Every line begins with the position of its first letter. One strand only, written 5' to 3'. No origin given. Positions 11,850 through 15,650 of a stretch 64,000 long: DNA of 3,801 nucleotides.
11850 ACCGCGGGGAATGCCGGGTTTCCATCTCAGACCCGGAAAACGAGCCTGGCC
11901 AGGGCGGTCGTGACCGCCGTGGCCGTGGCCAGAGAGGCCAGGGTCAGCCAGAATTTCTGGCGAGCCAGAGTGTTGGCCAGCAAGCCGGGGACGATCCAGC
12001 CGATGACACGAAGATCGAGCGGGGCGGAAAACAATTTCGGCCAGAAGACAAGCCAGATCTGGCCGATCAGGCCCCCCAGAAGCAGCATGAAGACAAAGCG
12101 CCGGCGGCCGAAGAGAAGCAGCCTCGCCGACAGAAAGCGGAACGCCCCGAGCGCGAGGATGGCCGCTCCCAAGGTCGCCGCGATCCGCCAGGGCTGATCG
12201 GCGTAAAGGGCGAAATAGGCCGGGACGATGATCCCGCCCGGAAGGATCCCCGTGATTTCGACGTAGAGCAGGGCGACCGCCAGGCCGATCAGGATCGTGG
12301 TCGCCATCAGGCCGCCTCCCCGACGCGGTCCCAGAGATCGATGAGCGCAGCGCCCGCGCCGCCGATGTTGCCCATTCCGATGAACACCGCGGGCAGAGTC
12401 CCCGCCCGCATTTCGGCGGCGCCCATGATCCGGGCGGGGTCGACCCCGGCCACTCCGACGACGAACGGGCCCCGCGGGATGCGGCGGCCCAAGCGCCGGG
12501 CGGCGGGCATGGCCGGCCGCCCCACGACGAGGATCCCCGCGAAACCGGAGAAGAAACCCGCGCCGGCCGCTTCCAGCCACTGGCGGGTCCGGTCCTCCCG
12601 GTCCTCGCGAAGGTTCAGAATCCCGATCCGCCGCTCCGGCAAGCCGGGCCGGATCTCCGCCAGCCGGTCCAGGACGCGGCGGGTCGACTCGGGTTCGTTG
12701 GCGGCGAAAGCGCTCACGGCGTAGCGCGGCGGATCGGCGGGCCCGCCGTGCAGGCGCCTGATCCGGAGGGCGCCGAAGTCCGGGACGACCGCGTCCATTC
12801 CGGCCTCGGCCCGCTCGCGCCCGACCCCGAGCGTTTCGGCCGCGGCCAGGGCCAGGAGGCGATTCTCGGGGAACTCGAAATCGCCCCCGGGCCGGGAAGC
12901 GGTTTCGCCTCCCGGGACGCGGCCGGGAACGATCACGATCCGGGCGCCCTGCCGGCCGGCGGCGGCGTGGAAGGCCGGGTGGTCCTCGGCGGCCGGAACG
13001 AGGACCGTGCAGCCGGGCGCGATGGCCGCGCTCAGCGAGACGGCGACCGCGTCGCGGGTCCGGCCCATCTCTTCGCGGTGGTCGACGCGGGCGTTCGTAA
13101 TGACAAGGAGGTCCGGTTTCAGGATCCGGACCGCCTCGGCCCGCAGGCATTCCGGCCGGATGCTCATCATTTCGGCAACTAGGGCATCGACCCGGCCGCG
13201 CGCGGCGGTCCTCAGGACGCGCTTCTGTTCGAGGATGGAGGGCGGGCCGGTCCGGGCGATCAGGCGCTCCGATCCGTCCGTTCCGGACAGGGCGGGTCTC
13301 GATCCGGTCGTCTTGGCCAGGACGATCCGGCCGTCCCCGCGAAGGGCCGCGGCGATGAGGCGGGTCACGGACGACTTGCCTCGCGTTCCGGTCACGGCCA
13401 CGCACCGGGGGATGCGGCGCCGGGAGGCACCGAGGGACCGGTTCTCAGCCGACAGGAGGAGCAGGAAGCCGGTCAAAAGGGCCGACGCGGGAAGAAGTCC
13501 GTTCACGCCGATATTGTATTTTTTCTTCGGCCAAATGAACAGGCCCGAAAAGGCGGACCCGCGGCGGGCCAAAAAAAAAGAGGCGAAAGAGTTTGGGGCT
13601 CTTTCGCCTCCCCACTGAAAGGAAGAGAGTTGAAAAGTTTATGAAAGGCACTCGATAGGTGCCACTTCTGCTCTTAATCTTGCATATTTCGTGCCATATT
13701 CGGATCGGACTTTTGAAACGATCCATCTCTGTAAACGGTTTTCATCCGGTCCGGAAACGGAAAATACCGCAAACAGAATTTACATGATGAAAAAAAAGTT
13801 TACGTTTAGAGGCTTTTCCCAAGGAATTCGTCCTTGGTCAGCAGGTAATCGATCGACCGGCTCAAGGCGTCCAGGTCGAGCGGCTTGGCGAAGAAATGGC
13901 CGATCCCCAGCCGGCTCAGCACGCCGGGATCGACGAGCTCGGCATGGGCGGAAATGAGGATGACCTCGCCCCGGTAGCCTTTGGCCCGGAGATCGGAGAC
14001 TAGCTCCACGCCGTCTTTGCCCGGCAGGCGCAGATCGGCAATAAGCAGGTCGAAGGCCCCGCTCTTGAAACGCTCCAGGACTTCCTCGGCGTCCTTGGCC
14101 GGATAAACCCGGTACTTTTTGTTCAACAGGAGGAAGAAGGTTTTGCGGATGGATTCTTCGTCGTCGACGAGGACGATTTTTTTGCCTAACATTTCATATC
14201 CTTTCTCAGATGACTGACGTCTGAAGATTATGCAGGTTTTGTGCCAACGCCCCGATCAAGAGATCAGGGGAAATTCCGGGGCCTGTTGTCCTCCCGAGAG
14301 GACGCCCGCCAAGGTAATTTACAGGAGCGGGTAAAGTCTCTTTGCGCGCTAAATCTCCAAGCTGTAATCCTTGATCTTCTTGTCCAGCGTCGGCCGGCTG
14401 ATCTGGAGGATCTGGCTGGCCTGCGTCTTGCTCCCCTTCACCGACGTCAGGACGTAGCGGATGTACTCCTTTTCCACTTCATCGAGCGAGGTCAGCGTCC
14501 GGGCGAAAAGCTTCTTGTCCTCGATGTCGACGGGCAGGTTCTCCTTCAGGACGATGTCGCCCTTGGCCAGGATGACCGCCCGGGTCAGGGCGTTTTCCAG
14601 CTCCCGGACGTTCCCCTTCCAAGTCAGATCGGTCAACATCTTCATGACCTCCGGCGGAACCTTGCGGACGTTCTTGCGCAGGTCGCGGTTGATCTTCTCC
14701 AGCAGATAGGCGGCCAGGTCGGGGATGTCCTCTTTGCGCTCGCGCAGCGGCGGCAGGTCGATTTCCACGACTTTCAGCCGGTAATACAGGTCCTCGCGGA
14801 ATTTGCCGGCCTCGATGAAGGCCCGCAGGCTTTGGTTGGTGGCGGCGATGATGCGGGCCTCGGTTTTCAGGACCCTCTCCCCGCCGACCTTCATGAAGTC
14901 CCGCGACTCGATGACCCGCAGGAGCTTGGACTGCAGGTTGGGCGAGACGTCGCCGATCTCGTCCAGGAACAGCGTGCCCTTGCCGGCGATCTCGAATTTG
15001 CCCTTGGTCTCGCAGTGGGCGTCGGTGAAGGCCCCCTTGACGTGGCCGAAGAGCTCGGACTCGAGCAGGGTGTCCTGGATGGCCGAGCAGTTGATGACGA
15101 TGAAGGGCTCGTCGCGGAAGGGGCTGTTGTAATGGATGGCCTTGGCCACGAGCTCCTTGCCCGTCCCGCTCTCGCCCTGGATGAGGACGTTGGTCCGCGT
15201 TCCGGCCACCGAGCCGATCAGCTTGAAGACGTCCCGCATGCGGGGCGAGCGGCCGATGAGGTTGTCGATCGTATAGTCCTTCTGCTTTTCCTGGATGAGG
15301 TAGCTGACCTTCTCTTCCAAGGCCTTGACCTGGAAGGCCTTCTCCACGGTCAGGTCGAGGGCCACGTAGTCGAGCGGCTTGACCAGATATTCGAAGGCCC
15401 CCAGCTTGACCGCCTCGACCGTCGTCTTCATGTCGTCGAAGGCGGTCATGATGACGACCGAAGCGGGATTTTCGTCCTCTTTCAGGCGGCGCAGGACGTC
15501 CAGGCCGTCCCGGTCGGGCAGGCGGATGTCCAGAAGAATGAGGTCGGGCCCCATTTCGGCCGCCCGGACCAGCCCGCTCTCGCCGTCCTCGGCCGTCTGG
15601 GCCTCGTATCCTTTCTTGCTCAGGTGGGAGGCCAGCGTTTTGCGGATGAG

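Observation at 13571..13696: Sigma-54 promoter followed about 100 nt later by a strong terminator: candidate small RNA or attenuator in front of pgsB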

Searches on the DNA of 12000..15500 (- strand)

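Call 5: search_rna_families(source=window, start=12000, end=15500, threshold=evalue, max_evalue=10)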
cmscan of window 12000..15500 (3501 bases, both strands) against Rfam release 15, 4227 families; matches with E-value up to 10: 2.
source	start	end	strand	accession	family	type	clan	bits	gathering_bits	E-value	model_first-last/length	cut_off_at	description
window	13566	13656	-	RF00519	suhB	Gene; sRNA;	CL00108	18.9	41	1.2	1-77/77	no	Makes More Granules Regulator RNA (mmgR)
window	13123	13174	-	RF01119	sR32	Gene; snRNA; snoRNA; CD-box;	-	13.4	40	2.8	1-57/57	no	Small nucleolar RNA sR32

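Call 23: build_rna_model(alignment_id=A3)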
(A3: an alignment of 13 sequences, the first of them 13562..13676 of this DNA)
Model R1 built from alignment A3 (13 sequences, 126 columns); structure: RNAalifold consensus.
model positions 116; base pairs 18; branch points 1; effective number of sequences 1.62; information 0.591 bits per position. Calibrated on 0.2 Mb of random sequence (short: E-values are rough).
structure used (alignment columns):
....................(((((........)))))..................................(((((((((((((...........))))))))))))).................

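Call 25: search_with_rna_model(model_id=R1, sources=[window, L001, L002, L003, L004, L005, L006, L007, L008, L009, L010, L011, L012, L013, L014, L015, L016, L017, L018, L019, L020, L021, L022, L023, L024, L025, L026, L027, L028, L029, L030, L031, L032, L033, L034, L035, L036, L037, L038, L039, L040, L041, L042, L043, L044, L045, L046, L047, L048, L049, L050, L051, L052, L053, L054, L055, L056, L057, L058, L059, L060, L061, L062, L063, L064, L065, L066, L067, L068, L069, L070, L071, L072, L073, L074, L075, L076, L077, L078, L079, L080], max_evalue=10)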
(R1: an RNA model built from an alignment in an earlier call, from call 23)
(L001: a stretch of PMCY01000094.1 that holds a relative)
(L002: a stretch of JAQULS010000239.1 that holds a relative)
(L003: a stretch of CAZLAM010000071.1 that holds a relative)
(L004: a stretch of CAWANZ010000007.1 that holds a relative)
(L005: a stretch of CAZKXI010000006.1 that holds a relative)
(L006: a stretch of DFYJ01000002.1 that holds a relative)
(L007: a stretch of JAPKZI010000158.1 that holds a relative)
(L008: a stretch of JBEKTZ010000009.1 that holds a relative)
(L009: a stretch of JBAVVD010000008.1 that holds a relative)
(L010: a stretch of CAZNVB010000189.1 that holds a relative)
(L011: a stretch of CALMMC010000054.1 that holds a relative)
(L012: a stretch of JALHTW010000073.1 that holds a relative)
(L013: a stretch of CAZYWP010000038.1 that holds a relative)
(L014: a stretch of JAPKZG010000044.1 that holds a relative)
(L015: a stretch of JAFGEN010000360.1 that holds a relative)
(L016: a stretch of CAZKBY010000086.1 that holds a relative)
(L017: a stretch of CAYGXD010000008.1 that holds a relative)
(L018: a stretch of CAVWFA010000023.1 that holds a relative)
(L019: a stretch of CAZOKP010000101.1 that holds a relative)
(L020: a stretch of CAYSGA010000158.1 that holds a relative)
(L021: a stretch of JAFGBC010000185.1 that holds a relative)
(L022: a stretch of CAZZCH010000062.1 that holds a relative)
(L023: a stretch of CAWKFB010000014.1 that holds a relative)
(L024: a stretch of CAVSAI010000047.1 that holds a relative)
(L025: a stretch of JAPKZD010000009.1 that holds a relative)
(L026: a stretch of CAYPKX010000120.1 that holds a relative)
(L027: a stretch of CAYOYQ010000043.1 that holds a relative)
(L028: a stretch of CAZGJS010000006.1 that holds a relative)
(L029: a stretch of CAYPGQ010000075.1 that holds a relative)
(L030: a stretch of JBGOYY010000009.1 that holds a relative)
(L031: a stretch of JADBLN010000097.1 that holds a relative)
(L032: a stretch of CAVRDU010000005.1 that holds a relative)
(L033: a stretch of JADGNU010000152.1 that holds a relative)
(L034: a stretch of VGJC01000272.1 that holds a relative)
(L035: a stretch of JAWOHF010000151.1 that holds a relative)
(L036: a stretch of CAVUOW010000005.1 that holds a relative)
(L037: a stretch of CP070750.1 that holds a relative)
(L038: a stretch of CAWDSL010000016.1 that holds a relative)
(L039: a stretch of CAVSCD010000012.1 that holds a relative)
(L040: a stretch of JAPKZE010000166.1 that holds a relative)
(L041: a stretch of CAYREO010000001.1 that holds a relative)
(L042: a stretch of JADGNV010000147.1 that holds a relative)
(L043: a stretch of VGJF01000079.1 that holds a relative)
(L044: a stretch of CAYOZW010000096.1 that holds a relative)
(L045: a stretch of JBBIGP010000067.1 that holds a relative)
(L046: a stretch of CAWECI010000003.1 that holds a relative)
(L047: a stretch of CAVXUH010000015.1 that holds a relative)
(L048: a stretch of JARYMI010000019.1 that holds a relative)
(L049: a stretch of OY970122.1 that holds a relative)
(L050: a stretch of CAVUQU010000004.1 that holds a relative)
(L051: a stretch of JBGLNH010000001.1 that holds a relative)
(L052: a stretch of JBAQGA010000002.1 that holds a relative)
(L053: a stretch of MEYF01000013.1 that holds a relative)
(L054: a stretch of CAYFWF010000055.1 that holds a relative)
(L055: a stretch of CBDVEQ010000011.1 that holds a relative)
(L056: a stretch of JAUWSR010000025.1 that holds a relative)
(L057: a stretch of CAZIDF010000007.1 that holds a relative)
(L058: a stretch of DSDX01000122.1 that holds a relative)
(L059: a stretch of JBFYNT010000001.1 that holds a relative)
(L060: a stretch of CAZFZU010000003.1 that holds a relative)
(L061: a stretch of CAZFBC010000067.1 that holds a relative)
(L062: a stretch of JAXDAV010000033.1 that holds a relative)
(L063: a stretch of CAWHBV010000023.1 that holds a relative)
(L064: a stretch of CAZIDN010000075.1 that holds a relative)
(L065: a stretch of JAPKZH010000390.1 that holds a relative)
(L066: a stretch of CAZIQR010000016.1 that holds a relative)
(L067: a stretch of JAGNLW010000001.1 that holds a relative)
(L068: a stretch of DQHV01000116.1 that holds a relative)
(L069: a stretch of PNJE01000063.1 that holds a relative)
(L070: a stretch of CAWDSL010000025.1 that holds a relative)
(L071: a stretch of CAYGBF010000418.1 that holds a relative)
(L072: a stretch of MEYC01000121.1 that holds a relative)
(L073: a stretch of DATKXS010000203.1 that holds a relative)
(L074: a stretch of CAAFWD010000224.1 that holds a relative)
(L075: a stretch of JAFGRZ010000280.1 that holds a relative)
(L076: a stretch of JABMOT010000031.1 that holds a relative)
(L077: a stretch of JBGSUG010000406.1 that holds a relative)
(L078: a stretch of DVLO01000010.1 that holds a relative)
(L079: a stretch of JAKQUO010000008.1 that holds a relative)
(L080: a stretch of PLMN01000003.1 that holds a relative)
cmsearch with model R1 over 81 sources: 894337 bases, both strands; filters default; matches with E-value up to 10: 25.
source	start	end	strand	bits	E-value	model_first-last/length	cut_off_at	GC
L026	5797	5911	+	127.1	3.5e-28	1-116/116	no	0.49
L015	164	277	+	126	6.2e-28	1-116/116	no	0.46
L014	5847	5961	+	124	2e-27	1-116/116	no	0.43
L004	5725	5838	+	122.6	4.4e-27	1-116/116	no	0.48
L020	4046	4160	+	120.2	1.7e-26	1-116/116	no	0.48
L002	1718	1833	+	118.8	3.7e-26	1-116/116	no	0.47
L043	5283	5397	+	118.6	4.2e-26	1-116/116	no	0.46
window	13561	13676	-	117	1.1e-25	1-116/116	no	0.49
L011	1774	1887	+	116.6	1.3e-25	1-116/116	no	0.46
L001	3543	3657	+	115.4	2.6e-25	1-116/116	no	0.5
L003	4255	4371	+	114.4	4.7e-25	1-116/116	no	0.48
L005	5780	5888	+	104.1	1.6e-22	1-116/116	no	0.54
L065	4984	5101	+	103.8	2e-22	1-116/116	no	0.44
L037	2187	2308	-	22.6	0.022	1-116/116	no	0.46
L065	4979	5027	-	17.1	0.53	1-116/116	no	0.39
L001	3608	3638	-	16.9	0.59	68-97/116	no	0.58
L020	4026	4088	-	16.9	0.6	1-116/116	no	0.41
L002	1784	1814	-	16.6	0.68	68-97/116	no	0.58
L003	4322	4352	-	16.6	0.71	68-97/116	no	0.61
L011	1840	1868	-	15.4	1.4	68-97/116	no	0.62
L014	5838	5889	-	15.4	1.4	1-116/116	no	0.38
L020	4113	4141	-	15.3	1.5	68-97/116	no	0.66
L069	5065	5192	+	14.8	1.9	1-116/116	no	0.34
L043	5229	5324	-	14.5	2.2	1-116/116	no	0.42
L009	3271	3378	+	13.7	3.7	1-116/116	no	0.44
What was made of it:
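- Closest known: Qrr sRNAs of Vibrio. Different: Only one copy was found in the 64-kb window (call 25).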

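Call 30: search_with_rna_model(model_id=R1, sources=[window, L001, L002, L003, L004, L005, L011, L014, L015, L020, L026, L043, L065, L081, L082, L083, L084, L085, L086, L087, L088, L089, L090, L091, L092, L093, L094, L095, L096, L097, L098, L099, L100, L101, L102, L103, L104, L105, L106, L107, L108, L109, L110, L111, L112, L113, L114, L115, L116, L117, L118, L119], max_evalue=0.001, make_alignment=true)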
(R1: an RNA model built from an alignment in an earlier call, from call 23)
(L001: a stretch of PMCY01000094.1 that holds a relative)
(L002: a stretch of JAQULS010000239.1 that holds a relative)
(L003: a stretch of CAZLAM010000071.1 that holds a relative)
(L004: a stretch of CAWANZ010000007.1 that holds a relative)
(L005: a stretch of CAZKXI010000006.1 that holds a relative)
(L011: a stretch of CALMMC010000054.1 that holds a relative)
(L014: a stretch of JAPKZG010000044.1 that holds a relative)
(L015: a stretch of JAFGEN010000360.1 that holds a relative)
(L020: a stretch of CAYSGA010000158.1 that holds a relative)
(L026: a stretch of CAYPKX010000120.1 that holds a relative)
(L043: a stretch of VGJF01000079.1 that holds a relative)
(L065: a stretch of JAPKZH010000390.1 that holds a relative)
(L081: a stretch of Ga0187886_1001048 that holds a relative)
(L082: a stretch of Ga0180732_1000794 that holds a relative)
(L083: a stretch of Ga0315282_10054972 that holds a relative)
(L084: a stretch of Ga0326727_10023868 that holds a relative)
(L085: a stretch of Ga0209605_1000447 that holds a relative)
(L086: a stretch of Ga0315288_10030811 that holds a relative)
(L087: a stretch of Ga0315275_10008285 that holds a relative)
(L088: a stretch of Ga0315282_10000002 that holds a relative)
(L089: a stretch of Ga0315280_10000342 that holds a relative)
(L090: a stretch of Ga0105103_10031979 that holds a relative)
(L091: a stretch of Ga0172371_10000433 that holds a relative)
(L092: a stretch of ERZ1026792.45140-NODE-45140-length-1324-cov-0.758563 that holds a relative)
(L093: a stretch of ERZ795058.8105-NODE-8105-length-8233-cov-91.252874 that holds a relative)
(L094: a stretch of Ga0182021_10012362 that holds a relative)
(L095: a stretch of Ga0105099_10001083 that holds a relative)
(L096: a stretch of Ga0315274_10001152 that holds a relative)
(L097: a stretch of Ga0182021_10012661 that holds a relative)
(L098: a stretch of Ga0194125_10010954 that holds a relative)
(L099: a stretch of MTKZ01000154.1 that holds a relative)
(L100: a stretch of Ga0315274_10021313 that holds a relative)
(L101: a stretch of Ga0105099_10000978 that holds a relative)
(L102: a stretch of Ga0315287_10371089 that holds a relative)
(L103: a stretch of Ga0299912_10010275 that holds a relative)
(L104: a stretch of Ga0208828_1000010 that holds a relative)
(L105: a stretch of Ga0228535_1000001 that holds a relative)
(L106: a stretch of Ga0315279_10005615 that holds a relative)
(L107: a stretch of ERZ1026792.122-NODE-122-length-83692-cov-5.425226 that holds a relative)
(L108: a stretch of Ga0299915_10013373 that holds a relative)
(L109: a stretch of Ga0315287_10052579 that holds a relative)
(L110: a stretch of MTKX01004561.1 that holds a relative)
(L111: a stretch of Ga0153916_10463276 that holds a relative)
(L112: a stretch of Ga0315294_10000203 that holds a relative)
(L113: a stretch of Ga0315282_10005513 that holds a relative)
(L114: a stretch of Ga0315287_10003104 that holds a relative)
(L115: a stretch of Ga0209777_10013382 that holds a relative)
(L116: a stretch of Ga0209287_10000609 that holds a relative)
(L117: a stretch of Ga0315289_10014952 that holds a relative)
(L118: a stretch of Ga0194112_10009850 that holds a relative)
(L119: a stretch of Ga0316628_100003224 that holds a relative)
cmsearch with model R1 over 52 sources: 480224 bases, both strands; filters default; matches with E-value up to 0.001: 50.
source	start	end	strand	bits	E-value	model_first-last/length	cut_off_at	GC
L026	5797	5911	+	127.1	1.9e-28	1-116/116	no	0.49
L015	164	277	+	126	3.4e-28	1-116/116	no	0.46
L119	270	384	+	126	3.5e-28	1-116/116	no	0.49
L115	7666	7780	-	124.8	6.7e-28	1-116/116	no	0.45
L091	2022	2136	-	124.4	8.5e-28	1-116/116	no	0.45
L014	5847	5961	+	124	1.1e-27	1-116/116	no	0.43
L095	2376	2490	+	123.7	1.2e-27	1-116/116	no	0.49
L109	4227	4341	+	122.9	1.9e-27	1-116/116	no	0.5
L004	5725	5838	+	122.6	2.3e-27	1-116/116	no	0.48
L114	12097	12211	+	121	6e-27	1-116/116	no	0.51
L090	2319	2432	+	120.8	6.7e-27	1-116/116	no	0.51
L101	6793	6906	+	120.7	6.9e-27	1-116/116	no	0.46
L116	13208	13321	-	120.7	6.9e-27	1-116/116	no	0.46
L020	4046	4160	+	120.2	9.4e-27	1-116/116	no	0.48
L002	1718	1833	+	118.8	2e-26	1-116/116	no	0.47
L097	3311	3426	-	118.8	2e-26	1-116/116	no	0.44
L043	5283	5397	+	118.6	2.3e-26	1-116/116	no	0.46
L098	4434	4548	-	118.6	2.3e-26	1-116/116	no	0.46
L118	6566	6680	-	118.6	2.3e-26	1-116/116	no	0.46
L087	200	316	-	118.2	2.9e-26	1-116/116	no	0.49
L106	2528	2644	+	118.2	2.9e-26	1-116/116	no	0.49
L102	1041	1157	+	117.1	5.4e-26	1-116/116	no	0.47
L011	1774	1887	+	116.6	7.2e-26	1-116/116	no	0.46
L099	3306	3419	+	116.6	7.2e-26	1-116/116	no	0.46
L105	2626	2739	+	116.6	7.2e-26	1-116/116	no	0.46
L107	8829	8942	+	116.6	7.2e-26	1-116/116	no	0.46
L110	683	796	-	116.6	7.2e-26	1-116/116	no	0.46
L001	3543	3657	+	115.4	1.4e-25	1-116/116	no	0.5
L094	6342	6456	+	115.4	1.4e-25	1-116/116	no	0.5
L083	69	185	+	115.3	1.5e-25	1-116/116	no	0.5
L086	580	694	+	115.2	1.6e-25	1-116/116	no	0.53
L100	2347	2461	-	115.2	1.6e-25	1-116/116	no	0.53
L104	5255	5369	-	114.4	2.5e-25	1-116/116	no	0.47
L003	4255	4371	+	114.4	2.5e-25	1-116/116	no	0.48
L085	1145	1258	-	113.4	4.5e-25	1-116/116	no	0.49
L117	7519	7636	+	105.4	4.3e-23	1-116/116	no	0.43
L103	7277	7394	+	104.3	7.9e-23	1-116/116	no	0.44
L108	1293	1410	+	104.3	7.9e-23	1-116/116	no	0.44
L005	5780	5888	+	104.1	8.6e-23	1-116/116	no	0.54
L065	4984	5101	+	103.8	1.1e-22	1-116/116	no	0.44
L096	761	878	-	103.3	1.4e-22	1-116/116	no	0.45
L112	2628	2745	-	103.3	1.4e-22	1-116/116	no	0.45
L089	4809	4926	-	101.9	3.1e-22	1-116/116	no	0.42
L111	735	852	+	100.1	8.8e-22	1-116/116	no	0.43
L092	1226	1324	-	99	1.6e-21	16-116/116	5'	0.52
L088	1486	1603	-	98.7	1.9e-21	1-116/116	no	0.43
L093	1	66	+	67.4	1e-13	50-116/116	5'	0.53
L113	8070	8196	-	45.6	2.5e-08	1-116/116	no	0.52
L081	1617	1755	-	33.6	2.3e-05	1-116/116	no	0.44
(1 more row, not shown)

Alignment A4: 50 matches aligned to the model, 160 columns, each read 5' to 3' on its own strand. Consensus structure (alignment columns), stored with it:
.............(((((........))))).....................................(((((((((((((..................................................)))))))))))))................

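Call 46: search_rna_families(sources=[L014, L065, L113, L009, L069, L010, L001], threshold=gathering)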
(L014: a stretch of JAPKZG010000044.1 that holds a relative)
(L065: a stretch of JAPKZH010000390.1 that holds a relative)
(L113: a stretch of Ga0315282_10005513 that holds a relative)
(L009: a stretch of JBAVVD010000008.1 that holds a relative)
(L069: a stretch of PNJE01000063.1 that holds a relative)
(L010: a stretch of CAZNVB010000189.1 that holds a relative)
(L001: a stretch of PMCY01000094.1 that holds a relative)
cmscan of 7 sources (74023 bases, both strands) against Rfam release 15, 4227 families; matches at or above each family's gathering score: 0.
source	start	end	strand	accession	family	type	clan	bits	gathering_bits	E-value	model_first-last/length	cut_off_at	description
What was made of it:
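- On Rfam RF00519 suhB/MmgR: Seven related loci gave no match at gathering level (call 46).
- On Rfam Qrr, GlmY, GlmZ, CrcZ, Pxr and all other 4227 Rfam 15 families: No family reached its gathering score in the window at 12000-15500 or in L001, L009, L010, L014, L065, L069 and L113 (calls 5, 46).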

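Call 47: search_rna_families(source=window, start=13540, end=13720, threshold=evalue, max_evalue=10, show_alignments=2)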
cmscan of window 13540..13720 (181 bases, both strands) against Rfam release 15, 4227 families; matches with E-value up to 10: 12.
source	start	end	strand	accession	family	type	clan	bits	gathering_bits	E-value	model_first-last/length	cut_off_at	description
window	13566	13656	-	RF00519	suhB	Gene; sRNA;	CL00108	18.9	41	0.063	1-77/77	no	Makes More Granules Regulator RNA (mmgR)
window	13575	13613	-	RF03210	mir-7359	Gene; miRNA;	-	18.4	90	0.42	1-56/56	no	mir-7359 microRNA precursor family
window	13577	13614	+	RF04201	MIR7510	Gene; miRNA;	-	15.4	93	1.5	1-79/79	no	MIR7510 microRNA precursor family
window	13569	13681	-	RF00558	L20_leader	Cis-reg; leader;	-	14.7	58.7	1.4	1-127/127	no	Ribosomal protein L20 leader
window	13576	13614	-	RF03560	mir-3926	Gene; miRNA;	-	13.3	82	8.2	1-63/63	no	mir-3926 microRNA precursor family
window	13580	13680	-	RF02569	IhtA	Gene; sRNA;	-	13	76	3.5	1-107/107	no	IhtA sRNA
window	13579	13611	+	RF03607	mir-9447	Gene; miRNA;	-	12.9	67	7.4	1-68/68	no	mir-9447 microRNA precursor family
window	13575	13613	-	RF04106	mir-1303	Gene; miRNA;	-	12.8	107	9.2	1-85/85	no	mir-1303 microRNA precursor family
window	13580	13611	+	RF03778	mir-483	Gene; miRNA;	-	12.2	60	9.5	1-75/75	no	mir-483 microRNA precursor family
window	13573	13644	+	RF00516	ylbH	Cis-reg; leader;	-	10.7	50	4.3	1-122/122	no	ylbH leader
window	13573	13698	+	RF01969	RMST_8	Gene; lncRNA;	-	10.3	80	8.2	1-143/143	no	Rhabdomyosarcoma 2 associated transcript conserved region 8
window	13616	13662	+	RF01144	sR17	Gene; snRNA; snoRNA; CD-box;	-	8.7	36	9.7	1-55/55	no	Small nucleolar RNA sR17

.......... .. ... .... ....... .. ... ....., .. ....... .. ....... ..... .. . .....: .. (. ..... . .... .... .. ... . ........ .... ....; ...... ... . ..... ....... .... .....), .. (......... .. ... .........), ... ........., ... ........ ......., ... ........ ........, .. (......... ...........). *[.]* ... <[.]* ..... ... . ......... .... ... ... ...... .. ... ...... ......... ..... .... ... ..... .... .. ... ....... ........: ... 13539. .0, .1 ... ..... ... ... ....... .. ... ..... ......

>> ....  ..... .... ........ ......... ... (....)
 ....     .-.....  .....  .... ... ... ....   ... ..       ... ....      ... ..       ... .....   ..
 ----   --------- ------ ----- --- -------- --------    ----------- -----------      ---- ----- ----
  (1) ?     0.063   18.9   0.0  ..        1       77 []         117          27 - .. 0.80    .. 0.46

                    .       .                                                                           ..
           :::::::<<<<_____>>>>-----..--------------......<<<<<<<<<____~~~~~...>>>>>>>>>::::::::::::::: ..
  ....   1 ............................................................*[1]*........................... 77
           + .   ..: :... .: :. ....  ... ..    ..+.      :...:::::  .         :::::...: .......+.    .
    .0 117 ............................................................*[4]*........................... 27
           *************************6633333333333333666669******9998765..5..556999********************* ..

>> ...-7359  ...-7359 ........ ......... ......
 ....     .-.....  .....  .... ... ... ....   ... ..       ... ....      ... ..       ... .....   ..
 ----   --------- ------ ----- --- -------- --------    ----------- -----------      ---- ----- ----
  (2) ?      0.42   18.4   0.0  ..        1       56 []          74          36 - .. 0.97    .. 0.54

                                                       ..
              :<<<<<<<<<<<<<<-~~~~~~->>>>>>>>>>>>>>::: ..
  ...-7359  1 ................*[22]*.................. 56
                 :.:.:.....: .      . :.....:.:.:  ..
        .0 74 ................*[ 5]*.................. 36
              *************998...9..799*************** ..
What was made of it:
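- On Rfam RF00519 suhB/MmgR: The score is 18.9 bits, with E = 1.2 over 3.5 kb and 0.063 over 181 nt (calls 5, 47).
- On Rfam Qrr, GlmY, GlmZ, CrcZ, Pxr and all other 4227 Rfam 15 families: None of the named families appeared even at E <= 10 (calls 5, 47).
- Closest known: MmgR / alpha-r8 sRNA of Sinorhizobium meliloti. Same: RF00519 is the best sub-threshold Rfam match here (call 47).
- Closest known: MmgR / alpha-r8 sRNA of Sinorhizobium meliloti. Different: The score is 18.9 bits against a gathering score of 41, so this RNA is not a member (calls 5, 47).
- Closest known: Qrr sRNAs of Vibrio. Different: There is no sequence or structure match to the Rfam Qrr model (calls 5, 47).
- Closest known: GlmY/GlmZ. 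Different: Rfam gives no match (calls 5, 47).
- Tried and rejected: The only notable hit was a sub-threshold MmgR resemblance (calls 5, 46, 47).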
